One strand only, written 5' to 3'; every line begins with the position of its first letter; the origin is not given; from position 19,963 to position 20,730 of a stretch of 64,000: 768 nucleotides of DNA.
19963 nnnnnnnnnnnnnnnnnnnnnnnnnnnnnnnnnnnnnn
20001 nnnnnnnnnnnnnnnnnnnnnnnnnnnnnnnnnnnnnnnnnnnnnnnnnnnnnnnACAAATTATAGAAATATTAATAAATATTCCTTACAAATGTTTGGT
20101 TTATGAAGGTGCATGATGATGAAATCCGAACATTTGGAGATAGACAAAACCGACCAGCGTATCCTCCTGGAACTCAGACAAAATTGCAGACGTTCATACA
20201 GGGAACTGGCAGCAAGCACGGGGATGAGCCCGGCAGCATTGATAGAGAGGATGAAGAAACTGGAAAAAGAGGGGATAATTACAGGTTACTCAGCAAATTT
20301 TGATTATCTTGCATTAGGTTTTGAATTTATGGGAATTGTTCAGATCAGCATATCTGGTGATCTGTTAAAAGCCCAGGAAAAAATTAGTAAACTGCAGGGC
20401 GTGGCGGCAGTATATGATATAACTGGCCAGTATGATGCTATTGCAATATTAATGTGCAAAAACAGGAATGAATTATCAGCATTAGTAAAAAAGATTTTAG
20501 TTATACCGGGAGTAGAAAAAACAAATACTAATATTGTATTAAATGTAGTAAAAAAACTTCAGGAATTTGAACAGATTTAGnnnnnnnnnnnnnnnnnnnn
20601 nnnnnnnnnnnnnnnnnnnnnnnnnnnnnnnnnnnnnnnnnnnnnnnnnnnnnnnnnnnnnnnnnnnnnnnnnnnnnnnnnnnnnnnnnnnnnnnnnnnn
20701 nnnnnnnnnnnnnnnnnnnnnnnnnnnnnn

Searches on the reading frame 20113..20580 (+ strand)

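Call 3: search_protein_families(library=pfam, proteins=[window:20113-20580:+], max_evalue=1)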
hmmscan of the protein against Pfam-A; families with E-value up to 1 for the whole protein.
window:20113-20580:+ (155 aa): 17 families
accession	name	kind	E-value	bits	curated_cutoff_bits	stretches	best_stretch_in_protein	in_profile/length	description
PF13412.12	HTH_24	-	7.7e-16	57.9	21.9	1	10-57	1-48/48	Winged helix-turn-helix DNA-binding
PF13404.12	HTH_AsnC-type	-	4.3e-14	52.5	27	1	10-51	1-42/42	AsnC-type helix-turn-helix domain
PF01037.27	AsnC_trans_reg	-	1.1e-13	51.2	25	1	76-144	1-72/73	Lrp/AsnC ligand binding domain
PF22482.2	AsnC_trans_reg_3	-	1e-05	26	24.4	1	89-148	29-88/95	PF0864 C-terminal dimeric alpha+beta barrel domain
PF01022.26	HTH_5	-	7.7e-05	22.9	22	1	16-56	6-45/47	Bacterial regulatory protein, arsR family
PF22451.2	NirdL-like_HTH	-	0.00011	22.1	27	1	29-56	19-46/47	Siroheme decarboxylase NirDL-like HTH domain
PF13545.12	HTH_Crp_2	-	0.00091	19.6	27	1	25-57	21-53/70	Crp-like helix-turn-helix domain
PF01047.28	MarR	-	0.0014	18.9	24.6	1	16-57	7-48/59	MarR family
PF08281.18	Sigma70_r4_2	-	0.015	15.4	25.7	1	13-42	13-42/54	Sigma-70, region 4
PF08279.18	HTH_11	-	0.041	14.2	25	1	15-55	3-44/55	HTH domain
PF12840.13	HTH_20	-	0.044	14.2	27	1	11-57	3-49/51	Helix-turn-helix domain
PF13730.12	HTH_36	-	0.054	13.7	25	1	28-56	27-55/55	Helix-turn-helix domain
PF02082.26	Rrf2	-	0.062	13.9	30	1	20-57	14-54/132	Iron-dependent Transcriptional regulator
PF13291.12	ACT_4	-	0.065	14.4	27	0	113-136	54-77/80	ACT domain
PF04182.18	B-block_TFIIIC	-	0.085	13.4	22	1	30-61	22-53/73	B-block binding subunit of TFIIIC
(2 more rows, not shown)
